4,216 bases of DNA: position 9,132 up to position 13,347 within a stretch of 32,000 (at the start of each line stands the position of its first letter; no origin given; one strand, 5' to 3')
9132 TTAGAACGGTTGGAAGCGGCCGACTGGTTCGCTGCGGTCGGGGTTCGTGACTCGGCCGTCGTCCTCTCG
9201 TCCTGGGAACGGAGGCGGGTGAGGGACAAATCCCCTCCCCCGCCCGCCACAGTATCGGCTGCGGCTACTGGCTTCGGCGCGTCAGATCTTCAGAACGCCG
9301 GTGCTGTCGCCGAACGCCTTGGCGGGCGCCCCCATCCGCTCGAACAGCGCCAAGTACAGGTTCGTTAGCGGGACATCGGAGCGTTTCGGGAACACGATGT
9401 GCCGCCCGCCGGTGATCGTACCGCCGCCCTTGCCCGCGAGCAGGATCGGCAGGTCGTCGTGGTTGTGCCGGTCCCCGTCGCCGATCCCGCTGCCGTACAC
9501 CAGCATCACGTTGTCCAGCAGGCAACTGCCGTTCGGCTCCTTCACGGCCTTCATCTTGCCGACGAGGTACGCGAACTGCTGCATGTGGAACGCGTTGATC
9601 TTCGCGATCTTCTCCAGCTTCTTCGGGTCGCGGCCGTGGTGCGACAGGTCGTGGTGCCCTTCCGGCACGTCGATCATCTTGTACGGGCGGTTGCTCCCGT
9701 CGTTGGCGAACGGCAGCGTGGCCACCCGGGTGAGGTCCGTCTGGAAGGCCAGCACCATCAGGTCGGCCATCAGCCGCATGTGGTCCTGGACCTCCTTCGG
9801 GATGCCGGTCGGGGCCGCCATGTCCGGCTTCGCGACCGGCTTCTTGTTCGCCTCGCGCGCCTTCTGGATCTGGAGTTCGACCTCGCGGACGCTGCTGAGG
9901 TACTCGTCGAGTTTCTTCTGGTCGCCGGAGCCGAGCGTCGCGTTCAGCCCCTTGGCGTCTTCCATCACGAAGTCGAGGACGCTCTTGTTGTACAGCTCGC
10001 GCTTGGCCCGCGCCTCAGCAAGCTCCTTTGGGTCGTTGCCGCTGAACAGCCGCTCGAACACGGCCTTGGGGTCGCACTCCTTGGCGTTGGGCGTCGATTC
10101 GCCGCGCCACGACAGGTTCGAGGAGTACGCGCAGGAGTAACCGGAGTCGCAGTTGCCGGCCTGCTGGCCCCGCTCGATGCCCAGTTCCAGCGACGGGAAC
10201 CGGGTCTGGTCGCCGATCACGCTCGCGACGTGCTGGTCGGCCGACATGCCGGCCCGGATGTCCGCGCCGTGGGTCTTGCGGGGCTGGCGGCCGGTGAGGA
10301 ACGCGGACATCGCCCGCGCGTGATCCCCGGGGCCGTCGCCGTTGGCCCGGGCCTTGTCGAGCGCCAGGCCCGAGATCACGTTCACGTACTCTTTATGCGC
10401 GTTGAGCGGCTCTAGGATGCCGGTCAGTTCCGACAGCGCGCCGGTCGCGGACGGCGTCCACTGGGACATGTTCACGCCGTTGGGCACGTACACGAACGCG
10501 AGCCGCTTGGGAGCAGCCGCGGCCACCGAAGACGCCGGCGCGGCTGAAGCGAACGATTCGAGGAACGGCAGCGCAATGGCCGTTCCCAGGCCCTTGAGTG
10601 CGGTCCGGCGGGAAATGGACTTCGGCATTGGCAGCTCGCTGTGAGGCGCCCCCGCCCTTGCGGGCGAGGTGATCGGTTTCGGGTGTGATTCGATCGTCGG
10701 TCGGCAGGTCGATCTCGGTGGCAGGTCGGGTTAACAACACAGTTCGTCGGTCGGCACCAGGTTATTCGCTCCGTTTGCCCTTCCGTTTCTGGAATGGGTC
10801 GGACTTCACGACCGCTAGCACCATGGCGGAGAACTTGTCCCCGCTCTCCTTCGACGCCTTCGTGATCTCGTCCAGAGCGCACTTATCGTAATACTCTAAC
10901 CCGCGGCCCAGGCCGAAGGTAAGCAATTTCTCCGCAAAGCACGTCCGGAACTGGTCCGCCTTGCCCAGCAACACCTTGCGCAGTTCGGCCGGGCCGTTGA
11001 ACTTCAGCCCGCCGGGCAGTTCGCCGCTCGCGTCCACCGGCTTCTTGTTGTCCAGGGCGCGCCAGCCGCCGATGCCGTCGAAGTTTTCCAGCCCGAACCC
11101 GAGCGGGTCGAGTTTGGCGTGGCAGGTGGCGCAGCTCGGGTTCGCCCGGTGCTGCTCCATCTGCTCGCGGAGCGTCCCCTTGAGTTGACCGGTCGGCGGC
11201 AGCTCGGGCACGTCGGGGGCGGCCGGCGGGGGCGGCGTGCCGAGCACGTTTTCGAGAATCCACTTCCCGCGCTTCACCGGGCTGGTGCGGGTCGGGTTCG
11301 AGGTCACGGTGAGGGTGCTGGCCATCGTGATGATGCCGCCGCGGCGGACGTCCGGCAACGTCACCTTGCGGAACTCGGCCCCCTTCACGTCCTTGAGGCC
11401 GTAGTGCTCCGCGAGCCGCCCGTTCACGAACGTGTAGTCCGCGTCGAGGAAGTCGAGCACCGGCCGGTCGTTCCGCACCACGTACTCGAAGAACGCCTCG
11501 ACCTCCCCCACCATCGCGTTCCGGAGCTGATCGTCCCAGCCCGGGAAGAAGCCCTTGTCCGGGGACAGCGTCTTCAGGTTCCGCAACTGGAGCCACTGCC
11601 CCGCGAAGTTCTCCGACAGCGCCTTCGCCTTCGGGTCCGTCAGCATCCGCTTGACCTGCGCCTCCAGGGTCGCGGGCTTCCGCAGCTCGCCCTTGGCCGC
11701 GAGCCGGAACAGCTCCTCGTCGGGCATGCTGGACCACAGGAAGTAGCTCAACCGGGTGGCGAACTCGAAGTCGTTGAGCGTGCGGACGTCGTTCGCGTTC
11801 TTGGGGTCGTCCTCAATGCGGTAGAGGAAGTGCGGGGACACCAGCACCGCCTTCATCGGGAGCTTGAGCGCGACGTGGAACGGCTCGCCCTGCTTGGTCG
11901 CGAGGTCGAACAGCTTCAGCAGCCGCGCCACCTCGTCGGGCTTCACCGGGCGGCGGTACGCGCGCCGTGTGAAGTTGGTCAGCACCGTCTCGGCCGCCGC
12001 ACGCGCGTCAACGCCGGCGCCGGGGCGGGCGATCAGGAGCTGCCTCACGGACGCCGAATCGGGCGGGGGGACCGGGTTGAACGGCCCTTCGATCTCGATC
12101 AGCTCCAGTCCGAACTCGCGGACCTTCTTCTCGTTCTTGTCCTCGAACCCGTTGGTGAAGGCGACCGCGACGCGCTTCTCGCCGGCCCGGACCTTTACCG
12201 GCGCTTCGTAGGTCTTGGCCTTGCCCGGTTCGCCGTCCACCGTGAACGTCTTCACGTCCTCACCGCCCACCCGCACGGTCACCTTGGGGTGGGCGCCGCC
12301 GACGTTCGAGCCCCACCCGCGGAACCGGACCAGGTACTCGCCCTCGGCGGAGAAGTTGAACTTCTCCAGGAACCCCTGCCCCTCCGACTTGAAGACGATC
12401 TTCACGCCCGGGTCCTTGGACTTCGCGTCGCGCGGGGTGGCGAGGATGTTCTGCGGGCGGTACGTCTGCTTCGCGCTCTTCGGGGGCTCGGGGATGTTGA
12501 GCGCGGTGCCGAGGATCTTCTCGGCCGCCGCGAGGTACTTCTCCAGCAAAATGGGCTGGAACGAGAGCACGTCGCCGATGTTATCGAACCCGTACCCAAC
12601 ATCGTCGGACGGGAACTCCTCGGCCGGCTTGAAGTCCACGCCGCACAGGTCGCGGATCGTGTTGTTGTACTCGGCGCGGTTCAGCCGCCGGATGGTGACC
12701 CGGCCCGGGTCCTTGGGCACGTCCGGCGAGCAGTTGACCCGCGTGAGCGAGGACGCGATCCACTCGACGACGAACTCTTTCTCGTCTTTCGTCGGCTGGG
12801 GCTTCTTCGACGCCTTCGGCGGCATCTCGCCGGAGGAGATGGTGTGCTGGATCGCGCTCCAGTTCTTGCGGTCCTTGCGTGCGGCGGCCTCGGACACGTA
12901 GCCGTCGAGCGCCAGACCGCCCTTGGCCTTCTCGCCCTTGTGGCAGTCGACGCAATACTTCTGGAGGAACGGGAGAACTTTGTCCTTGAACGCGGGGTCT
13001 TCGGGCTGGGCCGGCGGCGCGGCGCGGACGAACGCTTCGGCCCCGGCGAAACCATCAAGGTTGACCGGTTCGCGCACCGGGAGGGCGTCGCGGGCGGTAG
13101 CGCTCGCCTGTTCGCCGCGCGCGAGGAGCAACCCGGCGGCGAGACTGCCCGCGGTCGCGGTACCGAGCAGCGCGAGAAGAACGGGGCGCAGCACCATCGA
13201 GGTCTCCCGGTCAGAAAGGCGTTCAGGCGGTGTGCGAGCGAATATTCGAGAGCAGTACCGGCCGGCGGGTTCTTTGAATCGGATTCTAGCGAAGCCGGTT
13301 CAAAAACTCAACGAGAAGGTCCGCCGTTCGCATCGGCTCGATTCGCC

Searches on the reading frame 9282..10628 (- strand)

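Call 5: search_protein_families(library=pfam, proteins=[window:9282-10628:-], max_evalue=0.001)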
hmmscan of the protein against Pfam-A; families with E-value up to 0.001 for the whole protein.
window:9282-10628:- (448 aa): 1 family
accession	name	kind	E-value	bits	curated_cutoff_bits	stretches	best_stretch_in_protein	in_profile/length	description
PF07586.16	HXXSHH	-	5e-109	365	30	1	42-353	1-307/307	Protein of unknown function (DUF1552)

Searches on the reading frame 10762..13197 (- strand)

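Call 5: search_protein_families(library=pfam, proteins=[window:10762-13197:-], max_evalue=0.001)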
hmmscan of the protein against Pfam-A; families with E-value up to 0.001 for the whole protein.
window:10762-13197:- (811 aa): 8 families
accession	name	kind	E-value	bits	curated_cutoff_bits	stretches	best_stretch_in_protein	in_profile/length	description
PF07631.16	PSD4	-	4.5e-50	169.9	23.3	1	474-601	1-128/128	Protein of unknown function (DUF1592)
PF07627.16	PSCyt3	-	1e-35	122.3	27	1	619-714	1-96/98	Protein of unknown function (DUF1588)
PF07626.16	PSD3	-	4.4e-27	94.8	23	1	170-233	1-64/65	Protein of unknown function (DUF1587)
PF07624.16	PSD2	-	7.1e-27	93.4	25.8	1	730-802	2-74/74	Protein of unknown function (DUF1585)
PF07637.16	PSD5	-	3.5e-23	82.1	34.2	1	402-462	2-62/62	Protein of unknown function (DUF1595)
PF16841.11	CBM60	-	3e-06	28.1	28.2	1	293-375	5-82/91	Ca-dependent carbohydrate-binding module xylan-binding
PF07635.16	PSCyt1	-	3.9e-06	27.8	22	1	82-128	1-58/59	Planctomycete cytochrome C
PF13442.11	Cytochrome_CBB3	-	1.2e-05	25.9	27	0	79-147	11-68/68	Cytochrome C oxidase, cbb3-type, subunit III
